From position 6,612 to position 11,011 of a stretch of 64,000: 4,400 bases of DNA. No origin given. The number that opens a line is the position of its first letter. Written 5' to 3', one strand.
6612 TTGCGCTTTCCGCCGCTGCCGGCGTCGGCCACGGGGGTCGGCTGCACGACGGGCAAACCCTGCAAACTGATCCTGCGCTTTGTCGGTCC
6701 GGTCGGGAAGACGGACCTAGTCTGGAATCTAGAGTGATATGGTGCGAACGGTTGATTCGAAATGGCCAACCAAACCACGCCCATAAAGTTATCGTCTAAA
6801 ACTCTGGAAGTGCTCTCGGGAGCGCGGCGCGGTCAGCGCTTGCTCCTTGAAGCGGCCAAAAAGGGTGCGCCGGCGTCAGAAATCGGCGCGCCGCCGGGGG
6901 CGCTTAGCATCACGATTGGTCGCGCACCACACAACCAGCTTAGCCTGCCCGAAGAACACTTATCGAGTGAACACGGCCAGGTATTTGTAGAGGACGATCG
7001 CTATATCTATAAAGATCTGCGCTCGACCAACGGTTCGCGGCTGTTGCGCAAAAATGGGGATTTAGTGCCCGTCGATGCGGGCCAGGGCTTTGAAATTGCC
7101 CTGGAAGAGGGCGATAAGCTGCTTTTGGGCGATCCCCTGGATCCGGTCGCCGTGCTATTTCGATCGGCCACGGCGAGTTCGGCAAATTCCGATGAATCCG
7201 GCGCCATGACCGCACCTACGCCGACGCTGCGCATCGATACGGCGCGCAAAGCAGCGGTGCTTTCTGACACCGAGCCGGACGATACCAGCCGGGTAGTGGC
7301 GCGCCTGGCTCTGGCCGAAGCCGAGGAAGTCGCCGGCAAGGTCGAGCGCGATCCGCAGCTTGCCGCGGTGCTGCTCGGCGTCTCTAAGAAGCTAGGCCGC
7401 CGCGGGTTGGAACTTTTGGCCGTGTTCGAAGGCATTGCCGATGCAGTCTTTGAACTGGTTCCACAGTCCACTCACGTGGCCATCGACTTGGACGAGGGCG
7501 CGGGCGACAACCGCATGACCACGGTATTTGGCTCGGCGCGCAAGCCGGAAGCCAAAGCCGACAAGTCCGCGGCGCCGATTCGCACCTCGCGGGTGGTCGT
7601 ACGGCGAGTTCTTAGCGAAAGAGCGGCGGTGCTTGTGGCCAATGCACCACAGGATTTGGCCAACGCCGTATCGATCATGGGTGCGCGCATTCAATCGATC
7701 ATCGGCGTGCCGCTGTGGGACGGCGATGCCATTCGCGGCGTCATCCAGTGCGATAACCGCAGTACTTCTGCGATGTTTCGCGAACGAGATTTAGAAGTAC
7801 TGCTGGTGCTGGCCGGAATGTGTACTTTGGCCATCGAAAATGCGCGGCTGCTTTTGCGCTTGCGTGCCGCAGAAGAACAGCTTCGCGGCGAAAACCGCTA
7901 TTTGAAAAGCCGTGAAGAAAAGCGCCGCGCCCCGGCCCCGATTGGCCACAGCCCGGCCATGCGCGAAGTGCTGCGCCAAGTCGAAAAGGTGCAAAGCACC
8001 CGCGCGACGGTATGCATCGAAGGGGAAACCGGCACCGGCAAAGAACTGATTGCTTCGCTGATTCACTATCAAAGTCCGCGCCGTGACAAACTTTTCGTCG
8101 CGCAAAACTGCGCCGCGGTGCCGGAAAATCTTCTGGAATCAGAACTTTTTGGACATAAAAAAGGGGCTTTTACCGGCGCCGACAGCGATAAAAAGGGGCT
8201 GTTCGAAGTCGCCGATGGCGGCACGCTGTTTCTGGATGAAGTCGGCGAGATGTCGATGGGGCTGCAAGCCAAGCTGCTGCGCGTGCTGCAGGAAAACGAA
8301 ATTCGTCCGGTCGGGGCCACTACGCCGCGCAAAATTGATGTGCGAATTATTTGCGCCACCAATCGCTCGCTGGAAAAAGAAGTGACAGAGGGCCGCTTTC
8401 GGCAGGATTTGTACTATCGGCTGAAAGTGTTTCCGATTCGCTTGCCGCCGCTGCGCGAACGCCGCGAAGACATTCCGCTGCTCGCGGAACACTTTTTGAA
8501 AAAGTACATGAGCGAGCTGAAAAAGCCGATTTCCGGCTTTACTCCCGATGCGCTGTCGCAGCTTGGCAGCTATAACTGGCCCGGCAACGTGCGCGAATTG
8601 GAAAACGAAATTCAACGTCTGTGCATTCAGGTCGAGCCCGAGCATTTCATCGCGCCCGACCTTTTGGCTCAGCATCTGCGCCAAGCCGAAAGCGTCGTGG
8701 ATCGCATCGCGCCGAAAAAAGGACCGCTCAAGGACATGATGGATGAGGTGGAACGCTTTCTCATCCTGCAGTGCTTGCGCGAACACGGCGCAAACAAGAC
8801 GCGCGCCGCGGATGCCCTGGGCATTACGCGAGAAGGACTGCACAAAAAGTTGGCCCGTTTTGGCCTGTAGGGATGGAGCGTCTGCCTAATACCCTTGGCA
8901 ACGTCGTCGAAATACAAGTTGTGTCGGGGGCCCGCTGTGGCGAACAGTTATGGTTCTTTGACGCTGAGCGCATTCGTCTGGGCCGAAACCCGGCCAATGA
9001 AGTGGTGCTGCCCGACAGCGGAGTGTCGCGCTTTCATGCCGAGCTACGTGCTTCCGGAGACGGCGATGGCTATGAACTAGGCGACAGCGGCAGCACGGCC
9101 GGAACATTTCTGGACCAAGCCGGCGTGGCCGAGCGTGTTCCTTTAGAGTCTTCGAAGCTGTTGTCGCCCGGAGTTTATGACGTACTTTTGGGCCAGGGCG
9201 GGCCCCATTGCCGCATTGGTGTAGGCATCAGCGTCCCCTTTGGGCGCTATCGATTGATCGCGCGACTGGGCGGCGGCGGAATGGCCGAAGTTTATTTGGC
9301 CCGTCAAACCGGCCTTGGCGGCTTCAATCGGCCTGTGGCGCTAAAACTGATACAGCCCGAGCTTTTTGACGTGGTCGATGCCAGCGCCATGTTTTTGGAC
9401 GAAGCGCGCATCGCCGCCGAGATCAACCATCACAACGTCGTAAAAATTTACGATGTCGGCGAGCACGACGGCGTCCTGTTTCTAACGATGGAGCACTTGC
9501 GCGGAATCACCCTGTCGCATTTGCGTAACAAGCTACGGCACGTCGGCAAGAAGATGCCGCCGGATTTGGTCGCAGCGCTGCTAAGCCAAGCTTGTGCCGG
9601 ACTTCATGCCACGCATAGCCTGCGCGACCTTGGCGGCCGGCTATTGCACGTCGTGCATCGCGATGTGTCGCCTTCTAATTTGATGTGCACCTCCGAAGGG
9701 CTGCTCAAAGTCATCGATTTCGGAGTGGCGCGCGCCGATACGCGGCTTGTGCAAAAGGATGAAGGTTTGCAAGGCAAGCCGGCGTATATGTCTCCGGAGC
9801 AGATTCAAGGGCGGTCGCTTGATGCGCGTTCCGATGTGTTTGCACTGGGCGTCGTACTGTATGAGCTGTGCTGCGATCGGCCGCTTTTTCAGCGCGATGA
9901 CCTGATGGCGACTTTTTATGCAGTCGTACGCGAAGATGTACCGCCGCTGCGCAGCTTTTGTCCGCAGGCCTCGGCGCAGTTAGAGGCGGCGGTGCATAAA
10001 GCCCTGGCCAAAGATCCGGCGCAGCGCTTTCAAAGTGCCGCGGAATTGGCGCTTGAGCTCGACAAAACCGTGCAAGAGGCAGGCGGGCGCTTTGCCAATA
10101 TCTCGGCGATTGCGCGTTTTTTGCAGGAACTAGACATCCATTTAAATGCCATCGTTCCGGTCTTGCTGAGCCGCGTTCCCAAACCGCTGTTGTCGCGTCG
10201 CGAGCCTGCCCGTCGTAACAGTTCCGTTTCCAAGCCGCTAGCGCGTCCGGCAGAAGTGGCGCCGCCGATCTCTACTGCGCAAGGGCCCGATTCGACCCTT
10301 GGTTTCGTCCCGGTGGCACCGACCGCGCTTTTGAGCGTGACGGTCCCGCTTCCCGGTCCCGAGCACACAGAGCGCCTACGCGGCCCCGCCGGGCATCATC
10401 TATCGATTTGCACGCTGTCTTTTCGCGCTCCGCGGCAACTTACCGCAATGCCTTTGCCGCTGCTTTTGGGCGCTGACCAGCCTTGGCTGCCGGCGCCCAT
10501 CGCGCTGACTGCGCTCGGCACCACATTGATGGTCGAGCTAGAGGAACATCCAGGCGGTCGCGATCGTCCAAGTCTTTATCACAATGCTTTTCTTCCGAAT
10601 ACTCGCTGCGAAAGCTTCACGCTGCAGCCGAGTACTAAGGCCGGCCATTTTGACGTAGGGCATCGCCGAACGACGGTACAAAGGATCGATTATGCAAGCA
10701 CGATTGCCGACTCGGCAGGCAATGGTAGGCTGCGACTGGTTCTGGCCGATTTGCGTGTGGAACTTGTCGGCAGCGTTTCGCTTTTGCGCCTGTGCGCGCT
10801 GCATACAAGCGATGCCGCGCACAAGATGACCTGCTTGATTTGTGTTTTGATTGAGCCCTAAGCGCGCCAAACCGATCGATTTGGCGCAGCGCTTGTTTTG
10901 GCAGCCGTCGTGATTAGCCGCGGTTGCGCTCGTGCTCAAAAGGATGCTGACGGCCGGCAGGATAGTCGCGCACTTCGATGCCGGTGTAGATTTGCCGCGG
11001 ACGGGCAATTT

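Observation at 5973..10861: Tube-like gene is divergent from a lipoprotein / FHA–GAF–sigma-54 activator / FHA–Ser/Thr kinase module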

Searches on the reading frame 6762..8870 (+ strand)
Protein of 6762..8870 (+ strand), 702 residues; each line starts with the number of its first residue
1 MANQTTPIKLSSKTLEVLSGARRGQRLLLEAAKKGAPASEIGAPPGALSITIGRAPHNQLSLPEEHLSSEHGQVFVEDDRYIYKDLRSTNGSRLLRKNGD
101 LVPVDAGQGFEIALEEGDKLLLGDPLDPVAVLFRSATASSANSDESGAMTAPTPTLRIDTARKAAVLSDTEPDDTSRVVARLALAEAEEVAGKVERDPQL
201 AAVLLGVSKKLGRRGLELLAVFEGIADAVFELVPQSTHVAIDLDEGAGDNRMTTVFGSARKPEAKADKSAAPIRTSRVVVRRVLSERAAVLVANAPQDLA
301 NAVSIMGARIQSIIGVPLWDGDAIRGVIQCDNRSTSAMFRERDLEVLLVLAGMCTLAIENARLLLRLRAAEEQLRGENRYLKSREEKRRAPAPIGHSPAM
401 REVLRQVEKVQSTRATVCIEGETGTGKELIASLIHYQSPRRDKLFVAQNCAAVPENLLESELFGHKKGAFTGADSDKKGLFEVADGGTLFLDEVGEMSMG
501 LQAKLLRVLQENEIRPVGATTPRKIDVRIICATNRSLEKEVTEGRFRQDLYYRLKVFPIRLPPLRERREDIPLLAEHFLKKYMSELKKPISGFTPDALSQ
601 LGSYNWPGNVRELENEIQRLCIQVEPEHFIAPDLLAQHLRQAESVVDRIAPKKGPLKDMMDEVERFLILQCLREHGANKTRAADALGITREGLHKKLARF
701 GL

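Call 8: search_protein_families(library=pfam, proteins=[window:6762-8870:+], max_evalue=0.01)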
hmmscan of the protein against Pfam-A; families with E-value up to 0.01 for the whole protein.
window:6762-8870:+ (702 aa): 10 families
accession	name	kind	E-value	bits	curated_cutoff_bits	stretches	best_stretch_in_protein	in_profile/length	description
PF00158.32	Sigma54_activat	-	8.3e-74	247.3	20.2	1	394-559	2-167/168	Sigma-54 interaction domain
PF25601.1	AAA_lid_14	-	9.2e-25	86.7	27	1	565-644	1-79/87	AAA+ ATPase lid domain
PF14532.12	Sigma54_activ_2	-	4.4e-23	82.5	25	1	394-564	1-138/138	Sigma-54 interaction domain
PF13185.12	GAF_2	-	1.2e-09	39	28.6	1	221-359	7-136/136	GAF domain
PF02954.25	HTH_8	-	2.3e-09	37.3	22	1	661-700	3-42/42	Bacterial regulatory protein, Fis family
PF00498.31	FHA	-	6.7e-08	33.3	20.7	1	50-123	1-67/67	FHA domain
PF01590.32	GAF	-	7.2e-08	33.5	22.4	1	269-358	47-133/133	GAF domain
PF07728.20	AAA_5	-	0.00012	22.5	22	1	417-536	2-124/139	AAA domain (dynein-related subfamily)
PF18024.7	HTH_50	-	0.00033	20.7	27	1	656-702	4-49/50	Helix-turn-helix domain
PF13384.12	HTH_23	-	0.0078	16.4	24.6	0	661-690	3-31/50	Homeodomain-like domain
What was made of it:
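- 6762..8870 (+): FHA-GAF-AAA+(sigma-54)-HTH enhancer-binding protein. Call 8.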

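Call 41: search_protein_families(library=ncbifam, proteins=[window:6762-8870:+], max_evalue=0.001)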
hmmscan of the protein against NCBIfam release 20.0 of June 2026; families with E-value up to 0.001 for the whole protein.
window:6762-8870:+ (702 aa): 30 families (the best 25 are shown)
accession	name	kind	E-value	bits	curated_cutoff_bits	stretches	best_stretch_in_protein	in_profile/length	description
TIGR01817.1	nifA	equivalog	5.1e-116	388.5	528.85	1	217-645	19-449/534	nif-specific transcriptional activator NifA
NF003451.0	PRK05022.1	equivalog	1.2e-113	380.5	476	1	310-702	112-510/512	nitric oxide reductase transcriptional regulator NorR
NF008469.0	PRK11361.1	equivalog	6.4e-104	348.2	714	1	363-701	114-455/461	acetoacetate metabolism transcriptional regulator AtoC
TIGR02915.1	PEP_resp_reg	equivalog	4.5e-101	338.9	502.6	1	372-702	120-444/445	PEP-CTERM-box response regulator transcription factor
TIGR01818.1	ntrC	equivalog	3.3e-100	336.1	558.6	1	379-640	122-382/463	nitrogen regulation protein NR(I)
NF041552.1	TF_PrdR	equivalog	1.2e-98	330.9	795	1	361-700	238-576/577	sigma-54 dependent transcriptional regulator PrdR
NF038308.1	RNA_repair_RtcR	equivalog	5.3e-96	322.6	650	1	394-694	183-505/530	RNA repair transcriptional activator RtcR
NF007689.0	PRK10365.1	equivalog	3.7e-93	312.7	760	1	394-699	142-441/441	sigma-54-dependent response regulator transcription factor ZraR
NF011958.0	PRK15429.1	equivalog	1.7e-91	307.9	830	1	304-701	291-685/692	formate hydrogenlyase transcriptional activator FlhA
TIGR02329.1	propionate_PrpR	equivalog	5.2e-91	305.8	499.2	1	368-697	192-524/526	propionate catabolism operon regulatory protein PrpR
NF050807.1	TransRegFlbDCaul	equivalog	6.6e-91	305.4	750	1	396-700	123-438/454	sigma-54-dependent transcriptional regulator FlbD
NF011953.0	PRK15424.1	equivalog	5.7e-89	299.1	703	1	354-698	185-532/538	propionate catabolism operon regulatory protein PrpR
NF041906.1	V4R_TF_MobR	exception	1.7e-85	287.6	999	1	392-698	233-542/544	phenol degradation transcriptional regulator MobR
TIGR02974.1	phageshock_pspF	equivalog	2.1e-85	286.9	443.55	1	394-628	2-237/336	phage shock protein operon transcriptional activator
NF041946.1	LuxO_transreg_Vib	equivalog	3e-85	286.8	800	1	375-645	117-386/463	quorum-sensing sigma-54 dependent transcriptional regulator LuxO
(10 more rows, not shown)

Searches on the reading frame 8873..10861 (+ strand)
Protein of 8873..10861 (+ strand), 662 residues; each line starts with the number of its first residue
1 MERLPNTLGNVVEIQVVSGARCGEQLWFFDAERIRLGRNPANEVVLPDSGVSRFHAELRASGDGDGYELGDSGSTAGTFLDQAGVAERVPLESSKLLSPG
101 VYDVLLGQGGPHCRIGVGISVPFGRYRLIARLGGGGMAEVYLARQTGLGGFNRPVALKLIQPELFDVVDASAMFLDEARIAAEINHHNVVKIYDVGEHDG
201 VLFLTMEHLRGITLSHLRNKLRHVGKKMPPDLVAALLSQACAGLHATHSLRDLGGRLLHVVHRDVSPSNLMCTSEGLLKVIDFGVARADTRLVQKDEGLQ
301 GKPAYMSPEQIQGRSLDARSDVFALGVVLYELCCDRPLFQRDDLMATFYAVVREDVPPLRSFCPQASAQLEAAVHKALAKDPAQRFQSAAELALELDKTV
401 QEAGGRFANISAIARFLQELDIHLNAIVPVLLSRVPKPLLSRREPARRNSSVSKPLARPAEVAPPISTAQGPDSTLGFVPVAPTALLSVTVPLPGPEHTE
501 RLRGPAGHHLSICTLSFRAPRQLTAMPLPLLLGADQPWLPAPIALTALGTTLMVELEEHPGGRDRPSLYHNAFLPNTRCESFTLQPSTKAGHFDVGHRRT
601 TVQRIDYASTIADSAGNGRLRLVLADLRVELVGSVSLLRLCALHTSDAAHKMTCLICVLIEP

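Call 8: search_protein_families(library=pfam, proteins=[window:8873-10861:+], max_evalue=0.01)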
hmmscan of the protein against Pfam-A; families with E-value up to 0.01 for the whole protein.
window:8873-10861:+ (662 aa): 5 families
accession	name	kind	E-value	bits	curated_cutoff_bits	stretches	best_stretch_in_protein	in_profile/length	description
PF00069.31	Pkinase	-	3.6e-37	128.6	31.7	1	126-387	1-253/263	Protein kinase domain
PF07714.23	PK_Tyr_Ser-Thr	-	1.1e-25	90.8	23.1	1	128-386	3-249/258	Protein tyrosine and serine/threonine kinase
PF00498.31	FHA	-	5.8e-11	43.1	20.7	1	34-93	1-60/67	FHA domain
PF16697.10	Yop-YscD_cpl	-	1.2e-08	35.5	33.2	1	16-102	2-86/94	Inner membrane component of T3SS, cytoplasmic domain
PF01636.29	APH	-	0.0002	21.7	23.2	0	260-289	170-200/239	Phosphotransferase enzyme family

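Call 36: find_homologous_proteins(query=window:8873-10861:+)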
Query window:8873-10861:+ (662 aa): 7853 proteins with E <= 0.001 among 8000 candidates; the best 120 are listed.
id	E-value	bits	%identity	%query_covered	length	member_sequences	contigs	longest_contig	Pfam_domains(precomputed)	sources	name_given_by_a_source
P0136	0.0e+0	1489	100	100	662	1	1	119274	PF07714.24,PF00069.32,PF00498.32,PF16697.11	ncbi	-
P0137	2.6e-272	924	63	98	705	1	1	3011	PF07714.24,PF00069.32,PF00498.32,PF16697.11,PF01636.30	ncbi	-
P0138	3.5e-254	864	59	99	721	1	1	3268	PF07714.24,PF00069.32,PF00498.32,PF16697.11,PF01636.30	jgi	jgi:serine/threonine protein kinase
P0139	3.1e-253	861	69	74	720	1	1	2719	PF07714.24,PF00069.32,PF00498.32,PF16697.11,PF01636.30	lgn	-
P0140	2.9e-250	851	61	99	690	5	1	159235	PF07714.24,PF00069.32,PF00498.32,PF16697.11,PF01636.30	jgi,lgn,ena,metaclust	metaclust:\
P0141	1.4e-240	819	69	69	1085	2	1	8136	PF07714.24,PF00069.32,PF00498.32,PF16697.11,PF01636.30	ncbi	-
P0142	1.9e-240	818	70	68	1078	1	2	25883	PF07714.24,PF00069.32,PF00498.32,PF16697.11,PF01636.30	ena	-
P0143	9.6e-240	816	72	66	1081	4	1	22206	PF07714.24,PF00069.32,PF00498.32,PF16697.11,PF01636.30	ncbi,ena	-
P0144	1.3e-238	812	70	68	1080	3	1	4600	PF07714.24,PF00069.32,PF00498.32,PF16697.11,PF01636.30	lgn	-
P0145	7.0e-236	803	70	69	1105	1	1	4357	PF07714.24,PF00069.32,PF00498.32,PF16697.11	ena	-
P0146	2.1e-235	802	71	66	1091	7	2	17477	PF07714.24,PF00069.32,PF00498.32,PF16697.11,PF01636.30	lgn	-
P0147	1.4e-234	799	70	68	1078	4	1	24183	PF07714.24,PF00069.32,PF00498.32,PF16697.11,PF01636.30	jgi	-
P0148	7.2e-229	780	71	66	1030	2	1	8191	PF07714.24,PF00069.32,PF00498.32,PF16697.11,PF01636.30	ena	-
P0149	4.5e-217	741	65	72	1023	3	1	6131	PF07714.24,PF00069.32,PF00498.32,PF16697.11,PF01636.30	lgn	-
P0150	1.3e-216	740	68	66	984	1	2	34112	PF07714.24,PF00069.32,PF00498.32,PF16697.11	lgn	-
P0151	1.6e-203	696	66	69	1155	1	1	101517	PF07714.24,PF00069.32,PF00498.32,PF16697.11,PF01636.30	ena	-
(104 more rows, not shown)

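Call 37: find_encoding_contigs(protein=P0136, flank=10000, max_places=2)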
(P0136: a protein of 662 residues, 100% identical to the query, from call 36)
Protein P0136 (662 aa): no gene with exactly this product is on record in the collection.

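Call 38: find_encoding_contigs(protein=P0140, flank=10000, max_places=2)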
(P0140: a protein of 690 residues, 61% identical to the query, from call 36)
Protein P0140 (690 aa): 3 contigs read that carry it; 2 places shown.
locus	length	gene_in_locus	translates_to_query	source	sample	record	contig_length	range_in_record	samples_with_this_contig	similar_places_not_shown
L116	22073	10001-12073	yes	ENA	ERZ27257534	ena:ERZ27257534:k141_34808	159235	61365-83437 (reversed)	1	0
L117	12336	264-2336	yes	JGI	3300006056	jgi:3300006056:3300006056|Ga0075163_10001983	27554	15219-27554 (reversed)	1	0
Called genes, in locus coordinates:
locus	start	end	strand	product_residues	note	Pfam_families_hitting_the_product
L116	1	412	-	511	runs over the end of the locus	PF02321:OEP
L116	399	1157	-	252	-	PF02463:SMC_N (faint), PF00005:ABC_tran, PF13304:AAA_21 (faint)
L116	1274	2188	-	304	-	PF00109:ketoacyl-synt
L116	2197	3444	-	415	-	PF00109:ketoacyl-synt, PF02801:Ketoacyl-synt_C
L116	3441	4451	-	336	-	PF03279:Lip_A_acyltrans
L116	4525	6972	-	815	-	-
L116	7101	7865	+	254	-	-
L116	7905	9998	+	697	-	PF00498:FHA, PF01590:GAF (weak), PF13185:GAF_2, PF00158:Sigma54_activat, PF14532:Sigma54_activ_2, PF25601:AAA_lid_14, PF02954:HTH_8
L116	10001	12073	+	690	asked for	PF16697:Yop-YscD_cpl, PF00498:FHA, PF00069:Pkinase, PF01636:APH (faint), PF07714:PK_Tyr_Ser-Thr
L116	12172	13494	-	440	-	PF00285:Citrate_synt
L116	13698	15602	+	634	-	-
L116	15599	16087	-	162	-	PF00899:ThiF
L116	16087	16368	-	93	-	PF02597:ThiS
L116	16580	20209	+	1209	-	PF17757:UvrB_inter, PF02559:CarD_TRCF_RID, PF00270:DEAD, PF04851:ResIII, PF00271:Helicase_C, PF03461:TRCF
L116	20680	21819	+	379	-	PF04107:GCS2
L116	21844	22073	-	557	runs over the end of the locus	PF00072:Response_reg, PF00158:Sigma54_activat, PF14532:Sigma54_activ_2, PF07724:AAA_2 (weak), PF07728:AAA_5 (faint), PF25601:AAA_lid_14, PF02954:HTH_8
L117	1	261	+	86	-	PF18024:HTH_50 (weak), PF02954:HTH_8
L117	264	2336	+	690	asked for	PF16697:Yop-YscD_cpl, PF00498:FHA, PF00069:Pkinase, PF01636:APH (faint), PF07714:PK_Tyr_Ser-Thr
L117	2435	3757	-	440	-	PF00285:Citrate_synt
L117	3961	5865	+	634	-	-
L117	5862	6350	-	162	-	PF00899:ThiF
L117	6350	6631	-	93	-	PF02597:ThiS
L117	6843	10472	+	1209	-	PF17757:UvrB_inter, PF02559:CarD_TRCF_RID, PF00270:DEAD, PF04851:ResIII, PF00271:Helicase_C, PF03461:TRCF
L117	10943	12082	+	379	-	PF04107:GCS2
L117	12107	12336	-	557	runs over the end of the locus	PF00072:Response_reg, PF00158:Sigma54_activat, PF14532:Sigma54_activ_2, PF07724:AAA_2 (weak), PF07728:AAA_5 (faint), PF25601:AAA_lid_14, PF02954:HTH_8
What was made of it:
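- L116 is collinear with the window for more than 20 kb, from the ABC transporter through the KAS/LpxL-like genes to citrate synthase, mfd, GCS2 and a second activator: call 38. Block collinearity explains the co-retention (call 38).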

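Call 39: find_encoding_contigs(protein=P0151, flank=10000, max_places=2)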
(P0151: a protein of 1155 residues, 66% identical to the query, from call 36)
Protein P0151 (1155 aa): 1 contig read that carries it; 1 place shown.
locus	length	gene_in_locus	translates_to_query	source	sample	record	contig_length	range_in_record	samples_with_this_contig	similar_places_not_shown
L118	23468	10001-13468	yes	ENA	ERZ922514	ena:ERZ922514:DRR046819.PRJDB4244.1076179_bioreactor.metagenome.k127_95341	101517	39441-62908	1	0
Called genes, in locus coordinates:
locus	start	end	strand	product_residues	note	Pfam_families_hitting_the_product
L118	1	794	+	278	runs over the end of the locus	PF01734:Patatin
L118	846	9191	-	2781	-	PF07719:TPR_2 (faint), PF13174:TPR_6 (faint), PF13181:TPR_8 (faint), PF14559:TPR_19 (faint), PF25064:ARM_TT21_5th (faint)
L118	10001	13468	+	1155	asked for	PF16697:Yop-YscD_cpl, PF00498:FHA, PF00069:Pkinase, PF01636:APH (faint), PF07714:PK_Tyr_Ser-Thr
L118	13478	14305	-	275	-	PF05742:TANGO2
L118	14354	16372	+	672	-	PF00005:ABC_tran, PF13555:AAA_29 (faint), PF13304:AAA_21 (faint), PF13401:AAA_22 (faint), PF13476:AAA_23 (faint), PF12848:ABC_tran_Xtn (weak), PF00005:ABC_tran, PF16326:ABC_tran_CTD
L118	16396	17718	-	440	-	PF02321:OEP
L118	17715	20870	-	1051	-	PF00873:ACR_tran, PF03176:MMPL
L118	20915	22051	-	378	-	PF25917:BSH_RND (weak), PF25973:BSH_CzcB, PF25944:Beta-barrel_RND (weak), PF25954:Beta-barrel_RND_2, PF25975:CzcB_C (weak)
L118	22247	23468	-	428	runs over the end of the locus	PF21221:B_lactamase-like_C (faint), PF00753:Lactamase_B, PF12706:Lactamase_B_2 (faint)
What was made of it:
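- A kinase homologue 66% identical over the FHA and kinase domains (P0151, L118) sits with no activator, lipoprotein or tube nearby: call 39.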

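Call 41: search_protein_families(library=ncbifam, proteins=[window:8873-10861:+], max_evalue=0.001)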
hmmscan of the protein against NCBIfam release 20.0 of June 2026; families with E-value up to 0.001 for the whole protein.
window:8873-10861:+ (662 aa): 12 families
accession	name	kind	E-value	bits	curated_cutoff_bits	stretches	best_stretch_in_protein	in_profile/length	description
NF033483.0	PknB_PASTA_kin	equivalog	8.2e-71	239.7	450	1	124-403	7-272/563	Stk1 family PASTA domain-containing Ser/Thr kinase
NF052427.1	StpK7MSMEG_1200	equivalog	1.9e-45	155.5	900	1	121-401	4-270/601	serine/threonine protein kinase StpK7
NF047741.1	antiphage_MADS6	equivalog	1.9e-32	112.6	460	2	259-403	319-464/612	methylation-associated defense system protein kinase MAD6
NF009651.0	PRK13184.1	equivalog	2.5e-31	108.5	839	1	124-402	2-293/932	serine/threonine-protein kinase PknD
TIGR03903.1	TOMM_kin_cyc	equivalog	5.2e-21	74.3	705.75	1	154-395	5-248/1267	TOMM system kinase/cyclase fusion protein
NF053615.1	SerThrKinAfsKStmc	equivalog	3.7e-18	65.6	1300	1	124-378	13-251/809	protein serine/threonine kinase AfsK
NF038150.1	lanthi_synth_IV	equivalog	4.6e-18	64.9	650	1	169-402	234-459/851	class IV lanthionine synthetase LanL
NF033442.0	BREX_PglW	equivalog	4.1e-12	44.6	990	1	124-393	512-763/1391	BREX system serine/threonine kinase PglW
NF049868.1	FhaB_Rv0019c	equivalog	1.7e-09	38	125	1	11-93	66-145/158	FHA domain-containing protein FhaB/FipA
NF043056.1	T4SS_LegK1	equivalog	2.5e-09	36.3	550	1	173-335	124-286/516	Dot/Icm T4SS effector kinase LegK1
NF038151.1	lanthi_synth_III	equivalog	2.5e-09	36.1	575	1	169-386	265-479/833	class III lanthionine synthetase LanKC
NF041660.2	oxygluDhInhib_OdhI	equivalog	5.6e-07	29.5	200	1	27-83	51-105/130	oxoglutarate dehydrogenase inhibitor Odhl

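Call 67: list_cluster_members(proteins=[P0136, P0121])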
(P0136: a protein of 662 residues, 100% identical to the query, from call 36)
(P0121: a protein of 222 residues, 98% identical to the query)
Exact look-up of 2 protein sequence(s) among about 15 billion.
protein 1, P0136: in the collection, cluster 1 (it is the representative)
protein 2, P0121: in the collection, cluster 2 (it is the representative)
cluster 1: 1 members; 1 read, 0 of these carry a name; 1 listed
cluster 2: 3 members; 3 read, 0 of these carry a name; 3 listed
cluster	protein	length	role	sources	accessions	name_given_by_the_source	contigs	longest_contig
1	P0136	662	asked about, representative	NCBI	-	-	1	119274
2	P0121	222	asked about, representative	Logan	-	-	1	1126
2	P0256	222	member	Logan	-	-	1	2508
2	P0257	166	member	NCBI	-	-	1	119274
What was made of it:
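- Tried and rejected: Cluster look-up gave no organism name (call 67), so the source genome could not be scanned for a CIS cluster or sigma-54 regulon.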
